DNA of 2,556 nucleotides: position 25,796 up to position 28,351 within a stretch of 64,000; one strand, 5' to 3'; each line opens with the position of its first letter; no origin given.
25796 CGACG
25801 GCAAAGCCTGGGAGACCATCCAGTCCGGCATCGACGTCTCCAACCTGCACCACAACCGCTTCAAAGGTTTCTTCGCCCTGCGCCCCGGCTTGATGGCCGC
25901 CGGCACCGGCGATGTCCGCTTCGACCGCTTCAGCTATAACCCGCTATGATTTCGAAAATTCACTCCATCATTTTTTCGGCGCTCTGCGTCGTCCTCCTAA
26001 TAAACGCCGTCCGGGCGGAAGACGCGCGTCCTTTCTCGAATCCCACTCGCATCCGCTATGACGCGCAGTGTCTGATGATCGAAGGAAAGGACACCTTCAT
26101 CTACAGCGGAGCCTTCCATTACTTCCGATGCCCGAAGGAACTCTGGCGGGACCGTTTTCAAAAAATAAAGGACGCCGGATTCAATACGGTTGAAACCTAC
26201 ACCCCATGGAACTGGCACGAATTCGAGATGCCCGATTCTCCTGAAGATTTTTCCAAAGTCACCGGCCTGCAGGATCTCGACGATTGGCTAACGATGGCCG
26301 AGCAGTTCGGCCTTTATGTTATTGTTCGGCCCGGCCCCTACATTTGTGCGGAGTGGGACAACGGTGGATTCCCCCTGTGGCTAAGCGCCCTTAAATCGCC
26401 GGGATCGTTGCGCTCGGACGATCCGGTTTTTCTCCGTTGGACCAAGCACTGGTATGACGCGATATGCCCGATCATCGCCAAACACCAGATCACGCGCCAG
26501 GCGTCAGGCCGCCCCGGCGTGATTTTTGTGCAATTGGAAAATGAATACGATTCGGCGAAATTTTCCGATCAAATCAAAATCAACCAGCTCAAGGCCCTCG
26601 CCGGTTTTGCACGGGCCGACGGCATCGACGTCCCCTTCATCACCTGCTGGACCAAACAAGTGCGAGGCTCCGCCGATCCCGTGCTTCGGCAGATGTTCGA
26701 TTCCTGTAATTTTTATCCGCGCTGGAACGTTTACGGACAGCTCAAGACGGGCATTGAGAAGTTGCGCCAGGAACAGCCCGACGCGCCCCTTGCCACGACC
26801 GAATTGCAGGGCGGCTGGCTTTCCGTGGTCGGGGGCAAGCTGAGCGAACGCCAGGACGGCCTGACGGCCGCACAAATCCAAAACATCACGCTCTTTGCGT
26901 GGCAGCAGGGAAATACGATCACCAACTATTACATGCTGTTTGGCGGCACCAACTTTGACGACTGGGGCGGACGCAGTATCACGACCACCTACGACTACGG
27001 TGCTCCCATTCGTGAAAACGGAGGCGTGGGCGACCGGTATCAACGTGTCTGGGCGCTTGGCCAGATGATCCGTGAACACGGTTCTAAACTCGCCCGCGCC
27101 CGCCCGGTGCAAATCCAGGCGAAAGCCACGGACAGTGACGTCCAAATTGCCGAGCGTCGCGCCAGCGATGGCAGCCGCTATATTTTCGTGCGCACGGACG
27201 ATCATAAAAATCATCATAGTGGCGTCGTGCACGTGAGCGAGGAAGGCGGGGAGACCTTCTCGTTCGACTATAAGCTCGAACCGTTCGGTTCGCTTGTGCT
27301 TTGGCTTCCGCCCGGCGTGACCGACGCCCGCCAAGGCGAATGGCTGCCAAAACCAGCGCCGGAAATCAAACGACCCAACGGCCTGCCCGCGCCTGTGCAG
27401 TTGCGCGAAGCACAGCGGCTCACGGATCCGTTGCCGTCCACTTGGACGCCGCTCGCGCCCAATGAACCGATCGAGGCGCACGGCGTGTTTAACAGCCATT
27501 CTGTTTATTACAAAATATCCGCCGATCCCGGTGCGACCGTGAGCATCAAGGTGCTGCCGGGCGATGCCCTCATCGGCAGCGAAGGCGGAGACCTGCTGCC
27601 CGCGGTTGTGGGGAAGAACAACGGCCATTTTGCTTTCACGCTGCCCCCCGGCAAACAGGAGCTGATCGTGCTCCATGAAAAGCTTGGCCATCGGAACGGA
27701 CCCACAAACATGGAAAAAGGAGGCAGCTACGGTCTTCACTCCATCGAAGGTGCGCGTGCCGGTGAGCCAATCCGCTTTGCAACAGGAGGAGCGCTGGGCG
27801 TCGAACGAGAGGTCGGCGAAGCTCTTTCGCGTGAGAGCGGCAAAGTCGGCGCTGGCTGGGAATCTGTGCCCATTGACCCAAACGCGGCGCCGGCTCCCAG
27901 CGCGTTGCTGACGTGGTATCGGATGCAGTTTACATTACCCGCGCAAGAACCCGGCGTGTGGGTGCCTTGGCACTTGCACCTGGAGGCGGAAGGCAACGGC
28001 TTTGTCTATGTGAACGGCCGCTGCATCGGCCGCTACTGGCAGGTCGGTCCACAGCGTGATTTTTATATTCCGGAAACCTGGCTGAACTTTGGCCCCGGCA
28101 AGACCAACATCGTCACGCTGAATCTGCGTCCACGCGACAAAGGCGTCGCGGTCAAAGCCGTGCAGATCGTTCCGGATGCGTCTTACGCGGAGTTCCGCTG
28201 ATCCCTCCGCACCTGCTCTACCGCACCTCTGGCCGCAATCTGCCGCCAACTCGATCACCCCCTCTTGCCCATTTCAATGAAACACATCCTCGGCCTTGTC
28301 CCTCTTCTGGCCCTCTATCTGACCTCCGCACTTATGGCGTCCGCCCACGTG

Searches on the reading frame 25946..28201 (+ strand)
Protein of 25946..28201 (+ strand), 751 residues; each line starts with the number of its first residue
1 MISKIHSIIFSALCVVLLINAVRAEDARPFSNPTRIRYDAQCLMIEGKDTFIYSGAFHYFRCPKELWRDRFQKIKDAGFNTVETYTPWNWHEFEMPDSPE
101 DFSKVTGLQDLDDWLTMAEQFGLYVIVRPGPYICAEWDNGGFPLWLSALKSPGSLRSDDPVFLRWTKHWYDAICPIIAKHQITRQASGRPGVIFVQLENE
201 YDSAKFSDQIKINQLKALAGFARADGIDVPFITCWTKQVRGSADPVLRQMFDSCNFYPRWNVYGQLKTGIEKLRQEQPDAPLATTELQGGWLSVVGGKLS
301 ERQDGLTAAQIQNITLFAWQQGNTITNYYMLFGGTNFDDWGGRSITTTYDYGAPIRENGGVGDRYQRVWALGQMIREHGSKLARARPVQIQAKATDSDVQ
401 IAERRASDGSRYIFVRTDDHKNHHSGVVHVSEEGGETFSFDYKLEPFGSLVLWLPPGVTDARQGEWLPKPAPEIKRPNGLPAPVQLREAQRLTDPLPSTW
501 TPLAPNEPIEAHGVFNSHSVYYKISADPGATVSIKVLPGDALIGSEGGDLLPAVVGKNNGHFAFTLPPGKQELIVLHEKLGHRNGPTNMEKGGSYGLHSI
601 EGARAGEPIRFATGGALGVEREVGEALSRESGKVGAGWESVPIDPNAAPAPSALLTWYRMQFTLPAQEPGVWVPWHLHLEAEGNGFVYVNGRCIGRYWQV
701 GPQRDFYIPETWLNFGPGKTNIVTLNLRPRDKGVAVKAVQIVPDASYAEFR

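Call 8: search_protein_families(library=pfam, proteins=[window:25946-28201:+], max_evalue=0.001)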
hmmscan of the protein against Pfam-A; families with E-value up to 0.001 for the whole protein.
window:25946-28201:+ (751 aa): 2 families
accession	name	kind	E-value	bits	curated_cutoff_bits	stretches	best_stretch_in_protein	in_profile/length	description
PF01301.25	Glyco_hydro_35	-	2.8e-75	254.3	27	1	43-372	2-316/319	Glycosyl hydrolases family 35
PF21467.3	BetaGal_gal-bd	-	1.1e-14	54.7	27.3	1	655-714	1-58/62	Beta-galactosidase, galactose-binding domain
